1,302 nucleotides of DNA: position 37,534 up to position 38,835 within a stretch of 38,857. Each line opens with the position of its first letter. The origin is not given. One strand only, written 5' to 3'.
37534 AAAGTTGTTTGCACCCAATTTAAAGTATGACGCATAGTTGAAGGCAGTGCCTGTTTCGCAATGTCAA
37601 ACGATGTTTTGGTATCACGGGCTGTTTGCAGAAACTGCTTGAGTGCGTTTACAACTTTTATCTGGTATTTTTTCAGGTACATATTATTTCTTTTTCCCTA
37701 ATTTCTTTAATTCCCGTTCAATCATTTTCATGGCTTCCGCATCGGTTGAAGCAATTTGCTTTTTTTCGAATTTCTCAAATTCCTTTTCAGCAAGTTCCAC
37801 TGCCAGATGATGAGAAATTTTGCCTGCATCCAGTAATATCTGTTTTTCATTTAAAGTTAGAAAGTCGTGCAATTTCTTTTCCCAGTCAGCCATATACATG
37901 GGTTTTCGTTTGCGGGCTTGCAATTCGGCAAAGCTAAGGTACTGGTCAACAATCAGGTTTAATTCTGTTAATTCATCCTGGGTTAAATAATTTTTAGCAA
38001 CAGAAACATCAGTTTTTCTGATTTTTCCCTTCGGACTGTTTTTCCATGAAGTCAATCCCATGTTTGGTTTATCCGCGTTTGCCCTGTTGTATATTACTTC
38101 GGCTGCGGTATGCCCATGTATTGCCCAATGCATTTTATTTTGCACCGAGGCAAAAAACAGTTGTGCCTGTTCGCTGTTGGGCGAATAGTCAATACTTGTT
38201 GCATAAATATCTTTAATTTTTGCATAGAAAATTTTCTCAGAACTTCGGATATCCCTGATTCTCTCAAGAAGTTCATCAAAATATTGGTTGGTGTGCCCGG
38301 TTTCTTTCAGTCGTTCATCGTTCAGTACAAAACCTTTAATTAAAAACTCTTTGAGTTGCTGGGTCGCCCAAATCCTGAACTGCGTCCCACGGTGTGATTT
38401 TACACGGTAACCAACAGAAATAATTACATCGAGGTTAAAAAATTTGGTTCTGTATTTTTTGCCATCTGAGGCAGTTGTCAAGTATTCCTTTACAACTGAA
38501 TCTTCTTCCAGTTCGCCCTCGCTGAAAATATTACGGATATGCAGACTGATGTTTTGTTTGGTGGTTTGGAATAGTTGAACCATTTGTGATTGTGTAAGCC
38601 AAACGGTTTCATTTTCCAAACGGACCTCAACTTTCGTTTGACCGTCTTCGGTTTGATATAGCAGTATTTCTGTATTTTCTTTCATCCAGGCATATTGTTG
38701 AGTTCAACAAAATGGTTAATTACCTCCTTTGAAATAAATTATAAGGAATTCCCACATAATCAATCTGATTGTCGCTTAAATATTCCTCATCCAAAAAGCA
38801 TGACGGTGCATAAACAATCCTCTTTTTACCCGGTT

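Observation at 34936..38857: AT-rich restriction-like cassette (methyltransferase tail, RhuM, Res-type helicase/nuclease, coupled micro-ORF) abutting the secA promoter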

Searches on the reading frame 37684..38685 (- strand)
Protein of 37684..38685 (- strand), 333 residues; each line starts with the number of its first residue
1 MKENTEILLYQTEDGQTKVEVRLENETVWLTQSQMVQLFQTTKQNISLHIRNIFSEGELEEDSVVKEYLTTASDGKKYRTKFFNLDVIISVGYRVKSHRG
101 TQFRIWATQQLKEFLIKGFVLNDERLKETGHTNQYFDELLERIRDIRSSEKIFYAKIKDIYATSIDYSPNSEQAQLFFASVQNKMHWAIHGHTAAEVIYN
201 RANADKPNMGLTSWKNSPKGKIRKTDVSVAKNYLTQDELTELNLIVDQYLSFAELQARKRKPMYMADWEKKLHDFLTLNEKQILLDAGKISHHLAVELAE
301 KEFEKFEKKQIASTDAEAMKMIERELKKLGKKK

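Call 5: search_protein_families(library=pfam, proteins=[window:37684-38685:-], max_evalue=0.01)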
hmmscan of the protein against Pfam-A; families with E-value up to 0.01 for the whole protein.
window:37684-38685:- (333 aa): 1 family
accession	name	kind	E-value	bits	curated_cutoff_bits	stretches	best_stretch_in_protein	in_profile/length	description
PF13310.11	Virulence_RhuM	-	4.3e-113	377.2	33.7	1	63-310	1-248/252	Virulence protein RhuM family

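Call 6: search_protein_families(library=padloc, proteins=[window:37684-38685:-], max_evalue=0.01)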
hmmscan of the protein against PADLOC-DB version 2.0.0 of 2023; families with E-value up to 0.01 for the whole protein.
window:37684-38685:- (333 aa): 40 families (the best 25 are shown)
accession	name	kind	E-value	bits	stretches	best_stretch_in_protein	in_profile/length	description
PDLC04851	PDC-S05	-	1.5e-146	485.9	1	3-327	8-336/342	-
PDLC04853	PDC-S05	-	1.4e-143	476.1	1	1-329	1-329/336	-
PDLC04843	PDC-S05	-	4.6e-139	461.2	1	2-327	3-324/330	-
PDLC04852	PDC-S05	-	1.2e-137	456.5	1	3-331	9-337/346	-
PDLC04868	PDC-S05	-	2e-130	432.8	1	3-317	4-323/335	-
PDLC04871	PDC-S05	-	2e-117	390.9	1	4-324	130-451/468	-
PDLC04864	PDC-S05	-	1.2e-112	373.7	1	59-331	1-271/277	-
PDLC04870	PDC-S05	-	4.3e-96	318.4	1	3-204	7-209/214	-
PDLC04876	PDC-S05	-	1.5e-71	237.8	1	3-164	6-171/174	-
PDLC04858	PDC-S05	-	9.3e-59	195.1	1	1-132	1-132/138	-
PDLC04964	PDC-S23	-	8.8e-58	194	1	4-198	3-203/331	-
PDLC04965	PDC-S23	-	2e-57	193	1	1-192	1-198/327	-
PDLC04854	PDC-S05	-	7.2e-57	190.4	1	1-145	1-147/212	-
PDLC04872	PDC-S05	-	3.3e-56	187.3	1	1-136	1-139/152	-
PDLC04879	PDC-S05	-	3.2e-52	175.7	1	1-130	1-130/285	-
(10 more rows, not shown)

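Call 10: search_protein_families(library=ncbifam, proteins=[window:37684-38685:-], max_evalue=0.01)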
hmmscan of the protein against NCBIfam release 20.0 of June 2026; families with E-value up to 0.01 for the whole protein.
window:37684-38685:- (333 aa): 0 families

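Call 30: find_encoding_contigs(protein=window:37684-38685:-, flank=10000, max_places=4)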
Protein window:37684-38685:- (333 aa): 1 contig read that carries it; 1 place shown.
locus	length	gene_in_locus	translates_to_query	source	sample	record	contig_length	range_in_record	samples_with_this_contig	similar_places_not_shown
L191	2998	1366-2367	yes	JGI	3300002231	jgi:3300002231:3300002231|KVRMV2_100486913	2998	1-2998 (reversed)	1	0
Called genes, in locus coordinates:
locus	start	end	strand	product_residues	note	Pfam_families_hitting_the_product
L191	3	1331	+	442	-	?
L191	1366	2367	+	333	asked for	PF13310:Virulence_RhuM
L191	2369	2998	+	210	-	?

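Call 32: search_protein_families(library=pfam, proteins=[L191:3-1331:+], max_evalue=0.001)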
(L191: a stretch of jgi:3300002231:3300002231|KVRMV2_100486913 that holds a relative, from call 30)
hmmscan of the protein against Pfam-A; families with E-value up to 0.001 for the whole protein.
L191:3-1331:+ (442 aa): 1 family
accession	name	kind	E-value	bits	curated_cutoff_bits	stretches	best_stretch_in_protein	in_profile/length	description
PF01555.25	N6_N4_Mtase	-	1.2e-22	81.4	26.7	1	1-282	40-209/221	DNA methylase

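Call 74: search_solved_structures(query=window:37684-38685:-, max_evalue=0.01, show_alignments=0)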
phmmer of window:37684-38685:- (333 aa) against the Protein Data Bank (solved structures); distinct sequences matched with E-value up to 0.01: 0.

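Call 76: find_homologous_proteins(query=window:37684-38685:-, max_evalue=1e-20)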
Query window:37684-38685:- (333 aa): 8000 proteins with E <= 1e-20 among 8000 candidates; the best 120 are listed.
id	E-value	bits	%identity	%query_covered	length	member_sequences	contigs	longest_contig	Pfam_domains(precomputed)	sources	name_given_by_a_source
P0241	4.5e-214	727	100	100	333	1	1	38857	PF13310.12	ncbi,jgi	-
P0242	5.1e-194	661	91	96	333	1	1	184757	PF13310.12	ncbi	-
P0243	5.7e-190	648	90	100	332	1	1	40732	PF13310.12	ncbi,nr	ncbi:MAG: virulence RhuM family protein [Bacteroidales bacterium]|nr:virulence RhuM family protein [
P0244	5.8e-190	648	88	100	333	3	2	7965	PF13310.12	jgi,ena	-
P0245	5.9e-190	648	89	100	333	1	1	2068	PF13310.12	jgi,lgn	-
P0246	6.4e-190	648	87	100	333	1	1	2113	PF13310.12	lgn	-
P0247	2.1e-189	646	87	100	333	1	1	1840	PF13310.12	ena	-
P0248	3.8e-189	645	89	100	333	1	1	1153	PF13310.12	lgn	-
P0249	4.6e-189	645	87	100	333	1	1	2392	PF13310.12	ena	-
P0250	2.1e-188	643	88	96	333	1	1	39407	PF13310.12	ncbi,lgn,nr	ncbi:MAG: virulence RhuM family protein [Bacteroidales bacterium]|nr:virulence RhuM family protein [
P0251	3.7e-188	642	88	96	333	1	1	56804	PF13310.12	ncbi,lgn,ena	-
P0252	4.1e-188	642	87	100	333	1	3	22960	PF13310.12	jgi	jgi:hypothetical protein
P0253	1.3e-187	640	87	100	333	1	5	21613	PF13310.12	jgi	jgi:hypothetical protein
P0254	2.9e-187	639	87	100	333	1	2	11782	PF13310.12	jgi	jgi:hypothetical protein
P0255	3.4e-187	639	87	100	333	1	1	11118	PF13310.12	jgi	jgi:hypothetical protein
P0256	8.0e-187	638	87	100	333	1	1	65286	PF13310.12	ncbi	ncbi:MAG: virulence RhuM family protein [Bacteroidales bacterium]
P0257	1.2e-186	637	88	96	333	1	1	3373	PF13310.12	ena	-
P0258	3.5e-186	636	88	100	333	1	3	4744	PF13310.12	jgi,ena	-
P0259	4.3e-186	635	88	100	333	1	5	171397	PF13310.12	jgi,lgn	-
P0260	7.8e-186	635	88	100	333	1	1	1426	PF13310.12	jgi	-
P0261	2.7e-185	633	86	96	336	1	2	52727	PF13310.12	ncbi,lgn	-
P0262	3.2e-185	633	86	100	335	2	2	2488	PF13310.12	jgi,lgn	jgi:hypothetical protein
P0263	3.7e-185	632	88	100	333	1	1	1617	PF13310.12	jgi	-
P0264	5.4e-185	632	86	100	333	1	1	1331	PF13310.12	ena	-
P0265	4.3e-184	629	85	100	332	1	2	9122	PF13310.12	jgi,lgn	-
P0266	5.6e-184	628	86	100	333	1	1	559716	PF13310.12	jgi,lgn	jgi:hypothetical protein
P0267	1.1e-183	628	86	100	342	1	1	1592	PF13310.12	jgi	jgi:hypothetical protein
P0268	4.1e-183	626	85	100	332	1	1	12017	PF13310.12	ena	-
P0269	1.5e-181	621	84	97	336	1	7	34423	PF13310.12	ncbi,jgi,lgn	-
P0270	9.9e-181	618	85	100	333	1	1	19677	PF13310.12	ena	-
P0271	1.3e-180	617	85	100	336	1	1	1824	PF13310.12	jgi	-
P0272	8.2e-180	615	84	100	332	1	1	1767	PF13310.12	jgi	jgi:hypothetical protein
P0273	9.2e-180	615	85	100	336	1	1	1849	PF13310.12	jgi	jgi:hypothetical protein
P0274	6.1e-179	612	83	96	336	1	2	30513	PF13310.12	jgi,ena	-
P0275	1.2e-178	611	84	100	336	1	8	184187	PF13310.12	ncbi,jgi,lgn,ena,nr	ncbi:MAG TPA: virulence RhuM family protein [Bacteroidales bacterium]|nr:virulence RhuM family prote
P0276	1.3e-178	611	84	100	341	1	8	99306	PF13310.12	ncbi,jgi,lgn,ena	-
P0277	3.2e-178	610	83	100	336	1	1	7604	PF13310.12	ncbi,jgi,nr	ncbi:MAG: virulence RhuM family protein [Bacteroidales bacterium]|jgi:hypothetical protein|nr:virule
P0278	5.7e-178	609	83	100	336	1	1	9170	PF13310.12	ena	-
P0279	5.9e-178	609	83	100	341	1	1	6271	PF13310.12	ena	-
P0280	1.1e-177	608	82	100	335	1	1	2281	PF13310.12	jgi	jgi:hypothetical protein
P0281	1.9e-177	607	83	100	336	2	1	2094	PF13310.12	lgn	-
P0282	8.4e-177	605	83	100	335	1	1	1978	PF13310.12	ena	-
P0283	2.8e-176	603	82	100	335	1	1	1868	PF13310.12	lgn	-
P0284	3.4e-176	603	83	99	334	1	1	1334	PF13310.12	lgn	-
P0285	3.7e-176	603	82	100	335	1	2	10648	PF13310.12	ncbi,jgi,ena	jgi:hypothetical protein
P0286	4.0e-176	603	82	100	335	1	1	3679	PF13310.12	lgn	-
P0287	1.0e-175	601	82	100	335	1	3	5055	PF13310.12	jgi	jgi:hypothetical protein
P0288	2.2e-175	600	82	100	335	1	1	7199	PF13310.12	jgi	jgi:hypothetical protein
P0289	3.9e-175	599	82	100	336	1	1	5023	PF13310.12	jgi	jgi:hypothetical protein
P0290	1.7e-173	594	81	100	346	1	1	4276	PF13310.12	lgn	-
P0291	1.6e-172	591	81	100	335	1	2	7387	PF13310.12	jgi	jgi:hypothetical protein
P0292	6.9e-171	585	79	100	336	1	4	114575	PF13310.12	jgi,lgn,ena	-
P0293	6.1e-169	579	89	89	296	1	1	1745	PF13310.12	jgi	jgi:hypothetical protein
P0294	1.5e-168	578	89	87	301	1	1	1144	PF13310.12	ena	-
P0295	8.2e-167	572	76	99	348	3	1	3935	PF13310.12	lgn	-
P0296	2.2e-166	571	79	96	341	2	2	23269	PF13310.12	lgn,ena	-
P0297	4.5e-166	570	78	100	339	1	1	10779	PF13310.12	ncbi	-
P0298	2.7e-165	567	77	99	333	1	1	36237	PF13310.12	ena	-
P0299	1.6e-164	565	77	96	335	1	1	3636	PF13310.12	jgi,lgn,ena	-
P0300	1.7e-164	565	76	99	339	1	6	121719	PF13310.12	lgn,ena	-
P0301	2.0e-164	564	76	98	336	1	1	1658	PF13310.12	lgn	-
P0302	2.3e-164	564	76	99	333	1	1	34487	PF13310.12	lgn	-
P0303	4.7e-164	563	76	99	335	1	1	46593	PF13310.12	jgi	-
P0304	7.6e-164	562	76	98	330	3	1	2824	PF13310.12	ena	-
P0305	1.2e-163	562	77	96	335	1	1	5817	PF13310.12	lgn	-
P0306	1.3e-163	562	76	99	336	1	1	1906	PF13310.12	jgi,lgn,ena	-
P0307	1.5e-163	561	78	96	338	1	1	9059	PF13310.12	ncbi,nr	ncbi:MAG: virulence RhuM family protein [Bacteroidales bacterium]|nr:virulence RhuM family protein [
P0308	3.3e-163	560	76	99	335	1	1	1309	PF13310.12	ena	-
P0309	6.7e-163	559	76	99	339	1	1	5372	PF13310.12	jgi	jgi:hypothetical protein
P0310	9.9e-163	559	75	99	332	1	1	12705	PF13310.12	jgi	-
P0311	1.1e-162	559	76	99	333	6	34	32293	PF13310.12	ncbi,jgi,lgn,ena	-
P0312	1.4e-162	558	76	100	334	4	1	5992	PF13310.12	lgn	-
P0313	2.2e-162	558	76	100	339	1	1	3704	PF13310.12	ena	-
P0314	2.6e-162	557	77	96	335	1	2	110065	PF13310.12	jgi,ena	jgi:hypothetical protein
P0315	4.3e-162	557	76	97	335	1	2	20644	PF13310.12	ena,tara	tara:strand:- start:9378 stop:10385 length:1008 start_codon:yes stop_codon:yes gene_type:complete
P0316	5.2e-162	556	77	96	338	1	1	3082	PF13310.12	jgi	jgi:hypothetical protein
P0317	5.4e-162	556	75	97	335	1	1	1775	PF13310.12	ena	-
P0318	5.8e-162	556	75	96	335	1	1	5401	PF13310.12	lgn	-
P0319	6.2e-162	556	75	96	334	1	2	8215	PF13310.12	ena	-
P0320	1.2e-161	555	75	99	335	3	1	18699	PF13310.12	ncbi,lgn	-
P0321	1.9e-161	554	74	97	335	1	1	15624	PF13310.12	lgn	-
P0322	2.2e-161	554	75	99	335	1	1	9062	PF13310.12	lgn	-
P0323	2.2e-161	554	75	96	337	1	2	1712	PF13310.12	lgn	-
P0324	2.5e-161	554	74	97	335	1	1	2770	PF13310.12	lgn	-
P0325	2.7e-161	554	75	99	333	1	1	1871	PF13310.12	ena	-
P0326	3.3e-161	554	76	96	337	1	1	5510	PF13310.12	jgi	jgi:hypothetical protein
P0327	3.4e-161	554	75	99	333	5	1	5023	PF13310.12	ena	-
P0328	4.4e-161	553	76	99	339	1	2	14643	PF13310.12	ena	-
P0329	4.5e-161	553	74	97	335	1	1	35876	PF13310.12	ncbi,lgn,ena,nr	ncbi:MAG TPA: virulence RhuM family protein [Prolixibacteraceae bacterium]|nr:virulence RhuM family 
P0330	4.9e-161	553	76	99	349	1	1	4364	PF13310.12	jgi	-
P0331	5.3e-161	553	75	97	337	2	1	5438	PF13310.12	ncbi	ncbi:MAG: virulence RhuM family protein [Bacteroidales bacterium]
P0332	6.4e-161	553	75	99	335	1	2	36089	PF13310.12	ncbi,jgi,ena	-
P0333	9.2e-161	552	76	96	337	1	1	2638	PF13310.12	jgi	jgi:hypothetical protein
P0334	1.6e-160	551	74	97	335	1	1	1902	PF13310.12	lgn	-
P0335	2.4e-160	551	75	99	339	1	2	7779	PF13310.12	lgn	-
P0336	2.4e-160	551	76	99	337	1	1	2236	PF13310.12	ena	-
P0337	2.7e-160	551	74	99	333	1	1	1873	PF13310.12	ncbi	ncbi:hypothetical protein ES708_27058 [subsurface metagenome]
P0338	3.9e-160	550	76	99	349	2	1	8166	PF13310.12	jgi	-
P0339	4.0e-160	550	76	99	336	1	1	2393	PF13310.12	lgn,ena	-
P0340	6.3e-160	549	75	96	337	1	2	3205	PF13310.12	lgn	-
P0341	9.0e-160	549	75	100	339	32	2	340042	PF13310.12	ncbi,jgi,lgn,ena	jgi:hypothetical protein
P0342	1.3e-159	548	75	99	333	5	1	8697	PF13310.12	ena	-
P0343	1.3e-159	548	75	99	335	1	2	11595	PF13310.12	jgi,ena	-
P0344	1.6e-159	548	75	99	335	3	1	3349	PF13310.12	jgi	jgi:hypothetical protein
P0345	2.5e-159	548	74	99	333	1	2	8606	PF13310.12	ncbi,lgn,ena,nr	ncbi:MAG: virulence RhuM family protein [Bacteroidales bacterium]|nr:virulence RhuM family protein [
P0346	2.5e-159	548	76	98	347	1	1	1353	PF13310.12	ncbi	-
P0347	3.1e-159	547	75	96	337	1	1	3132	PF13310.12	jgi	-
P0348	3.6e-159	547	76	98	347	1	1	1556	PF13310.12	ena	-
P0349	4.2e-159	547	76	98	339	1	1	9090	PF13310.12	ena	-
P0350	4.8e-159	547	75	99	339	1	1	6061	PF13310.12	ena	-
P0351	5.4e-159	546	74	99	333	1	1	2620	PF13310.12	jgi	-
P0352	5.8e-159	546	75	98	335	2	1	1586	PF13310.12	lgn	-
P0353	7.7e-159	546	75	98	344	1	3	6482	PF13310.12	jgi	-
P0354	1.0e-158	545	73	100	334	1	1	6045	PF13310.12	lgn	-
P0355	1.3e-158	545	73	99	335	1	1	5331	PF13310.12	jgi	-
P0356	1.6e-158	545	74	98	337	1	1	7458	PF13310.12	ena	-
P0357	1.6e-158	545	75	98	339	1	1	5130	PF13310.12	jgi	-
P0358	1.7e-158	545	73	99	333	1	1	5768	PF13310.12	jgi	-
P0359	2.0e-158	545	77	94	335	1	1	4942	PF13310.12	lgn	-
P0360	3.0e-158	544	74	96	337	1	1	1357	PF13310.12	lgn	-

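Call 79: find_encoding_contigs(protein=P0341, flank=6000, max_places=3)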
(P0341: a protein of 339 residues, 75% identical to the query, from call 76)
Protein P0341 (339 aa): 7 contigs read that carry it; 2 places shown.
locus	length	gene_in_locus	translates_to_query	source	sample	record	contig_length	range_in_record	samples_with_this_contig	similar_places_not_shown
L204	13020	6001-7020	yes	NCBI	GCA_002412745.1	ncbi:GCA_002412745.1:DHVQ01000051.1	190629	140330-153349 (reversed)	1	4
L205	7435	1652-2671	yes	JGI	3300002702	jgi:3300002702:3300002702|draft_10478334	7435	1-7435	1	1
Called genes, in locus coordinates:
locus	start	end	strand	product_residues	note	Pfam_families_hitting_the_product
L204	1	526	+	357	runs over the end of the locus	PF05096:Glu_cyclase_2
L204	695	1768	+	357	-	PF07661:MORN_2 (faint)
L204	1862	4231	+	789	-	PF00912:Transgly, PF00905:Transpeptidase, PF06832:BiPBP_C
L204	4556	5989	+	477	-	PF00206:Lyase_1, PF10415:FumaraseC_C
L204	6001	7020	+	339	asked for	PF13310:Virulence_RhuM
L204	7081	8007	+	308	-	PF02541:Ppx-GppA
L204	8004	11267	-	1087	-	PF07494:Reg_prop (faint), PF07228:SpoIIE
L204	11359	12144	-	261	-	-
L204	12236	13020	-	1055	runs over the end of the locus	PF13374:TPR_10, PF13424:TPR_12, PF24885:TPR_NPHP3, PF13374:TPR_10, PF13424:TPR_12, PF24885:TPR_NPHP3, PF13374:TPR_10, PF13424:TPR_12, +9 more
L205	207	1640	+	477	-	PF00206:Lyase_1, PF10415:FumaraseC_C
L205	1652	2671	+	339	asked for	PF13310:Virulence_RhuM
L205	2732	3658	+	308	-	PF02541:Ppx-GppA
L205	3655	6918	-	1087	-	PF07494:Reg_prop (faint), PF07228:SpoIIE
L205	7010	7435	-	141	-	?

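Call 80: find_encoding_contigs(protein=P0311, flank=6000, max_places=4)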
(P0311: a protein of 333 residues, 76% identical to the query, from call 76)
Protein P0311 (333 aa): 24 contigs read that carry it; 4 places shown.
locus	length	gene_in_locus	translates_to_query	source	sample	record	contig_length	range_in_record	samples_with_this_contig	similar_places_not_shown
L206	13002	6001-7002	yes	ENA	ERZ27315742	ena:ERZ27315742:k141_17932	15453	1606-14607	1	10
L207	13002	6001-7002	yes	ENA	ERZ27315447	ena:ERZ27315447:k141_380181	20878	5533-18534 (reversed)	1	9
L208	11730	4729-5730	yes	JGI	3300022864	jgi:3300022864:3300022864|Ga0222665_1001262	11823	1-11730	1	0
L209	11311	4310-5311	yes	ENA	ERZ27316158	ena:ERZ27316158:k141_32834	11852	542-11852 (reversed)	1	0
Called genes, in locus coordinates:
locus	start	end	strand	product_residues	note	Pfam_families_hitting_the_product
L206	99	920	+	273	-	-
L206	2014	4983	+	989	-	PF20465:MmeI_hel (weak), PF01170:UPF0020 (faint), PF02384:N6_Mtase, PF20473:MmeI_Mtase, PF07669:Eco57I, PF12950:TaqI_C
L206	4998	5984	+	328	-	-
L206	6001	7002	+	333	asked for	PF13310:Virulence_RhuM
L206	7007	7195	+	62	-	-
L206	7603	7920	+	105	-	PF13560:HTH_31 (weak), PF01381:HTH_3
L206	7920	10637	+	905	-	PF04851:ResIII, PF00270:DEAD, PF19778:RE_endonuc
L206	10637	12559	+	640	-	PF01555:N6_N4_Mtase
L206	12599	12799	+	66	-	-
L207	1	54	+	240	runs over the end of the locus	PF00106:adh_short, PF08659:KR, PF13561:adh_short_C2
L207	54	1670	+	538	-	PF13302:Acetyltransf_3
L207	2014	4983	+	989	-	PF20465:MmeI_hel (weak), PF01170:UPF0020 (faint), PF02384:N6_Mtase, PF20473:MmeI_Mtase, PF07669:Eco57I, PF12950:TaqI_C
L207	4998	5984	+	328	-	-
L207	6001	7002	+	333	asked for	PF13310:Virulence_RhuM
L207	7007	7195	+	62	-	-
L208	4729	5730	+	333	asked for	PF13310:Virulence_RhuM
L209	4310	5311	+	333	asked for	PF13310:Virulence_RhuM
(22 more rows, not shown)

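Call 83: predict_structure(alignment_id=A3)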
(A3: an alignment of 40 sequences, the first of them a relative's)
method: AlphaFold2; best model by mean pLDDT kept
length: 333 residues; sequences in the alignment: 40
mean_pLDDT: 44.7   pTM: 0.28
mean pLDDT of the five models: 44.7, 44.5, 43.6, 38.7, 37.6
residues with pLDDT >= 90: 0; 70-90: 20; 50-70: 126; < 50: 187
segments of 3 or more residues with pLDDT < 50: 1-13, 15-148, 187-196, 217-220, 277-299
pLDDT, mean of each block of 10 residues (from residue 1): 37 39 31 38 30 26 29 35 26 25 25 27 27 29 40 61 68 68 53 49 55 52 54 55 53 54 64 52 36 38 62 71 70 50
secondary structure, 60 per line:
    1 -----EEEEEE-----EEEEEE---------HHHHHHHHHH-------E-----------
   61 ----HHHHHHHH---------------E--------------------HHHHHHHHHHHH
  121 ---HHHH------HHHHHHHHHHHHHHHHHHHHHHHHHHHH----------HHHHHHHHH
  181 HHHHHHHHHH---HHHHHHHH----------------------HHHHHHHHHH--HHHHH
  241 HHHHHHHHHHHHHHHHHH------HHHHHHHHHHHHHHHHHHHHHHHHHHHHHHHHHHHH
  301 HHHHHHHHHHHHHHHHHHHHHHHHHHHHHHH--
elements in order: E6-11 E17-22 H32-41 H65-72 H109-120 H124-127 H134-161 H172-190 H194-201 H224-233 H236-258 H265-331

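Call 89: search_protein_representatives(protein=window:37684-38685:-)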
Query: 333 residues. Proteins with E-value up to 0.001 (for the whole library): 33286; up to 1e-10: 17364; up to 1e-30: 2851. The best 150 are listed.
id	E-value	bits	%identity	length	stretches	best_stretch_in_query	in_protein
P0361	1.4e-111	389.1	57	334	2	3-199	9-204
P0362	6.9e-111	386.8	55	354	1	4-321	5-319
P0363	8.1e-104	363.6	67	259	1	5-256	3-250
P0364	6.2e-101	354.1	55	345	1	6-313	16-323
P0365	1.3e-100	353.0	50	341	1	2-333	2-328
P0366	1.7e-100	352.7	58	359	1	4-313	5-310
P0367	2.0e-99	349.2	60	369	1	8-272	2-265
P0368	6.0e-98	344.3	53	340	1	5-329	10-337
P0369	1.3e-95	336.6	67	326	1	5-240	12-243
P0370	1.5e-93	329.8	49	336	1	4-328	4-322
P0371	2.3e-93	329.2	49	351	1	5-328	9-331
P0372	3.1e-93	328.8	50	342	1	6-313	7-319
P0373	3.7e-93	328.5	51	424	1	12-308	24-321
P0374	6.9e-93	327.7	51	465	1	3-322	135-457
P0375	4.8e-92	324.9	56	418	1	34-313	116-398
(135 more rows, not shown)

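Call 101: predict_structure(alignment_id=A4)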
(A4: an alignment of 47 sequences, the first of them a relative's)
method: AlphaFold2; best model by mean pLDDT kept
length: 333 residues; sequences in the alignment: 47
mean_pLDDT: 86.5   pTM: 0.67
mean pLDDT of the five models: 86.5, 85.9, 80.2, 78.5, 76.7
residues with pLDDT >= 90: 136; 70-90: 182; 50-70: 13; < 50: 2
segments of 3 or more residues with pLDDT < 50: none
pLDDT, mean of each block of 10 residues (from residue 1): 64 80 87 92 94 93 88 85 93 90 89 85 72 70 75 78 84 87 92 95 94 88 92 92 89 86 88 93 87 94 94 86 87 66
secondary structure, 60 per line:
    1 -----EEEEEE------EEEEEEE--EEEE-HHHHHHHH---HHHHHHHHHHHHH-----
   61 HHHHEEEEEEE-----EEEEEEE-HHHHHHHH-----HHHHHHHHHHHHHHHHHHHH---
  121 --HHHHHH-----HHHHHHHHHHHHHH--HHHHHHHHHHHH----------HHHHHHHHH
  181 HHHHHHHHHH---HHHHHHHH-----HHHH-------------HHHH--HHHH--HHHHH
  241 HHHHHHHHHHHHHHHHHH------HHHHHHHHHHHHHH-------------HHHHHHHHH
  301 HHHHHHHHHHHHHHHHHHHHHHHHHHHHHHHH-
elements in order: E6-11 E18-24 E27-30 H32-39 H43-55 H61-64 E65-71 E77-83 H85-92 H98-117 H123-128 H134-147 H150-161 H172-190 H194-201 H207-210 H224-227 H230-233 H236-258 H265-278 H292-332
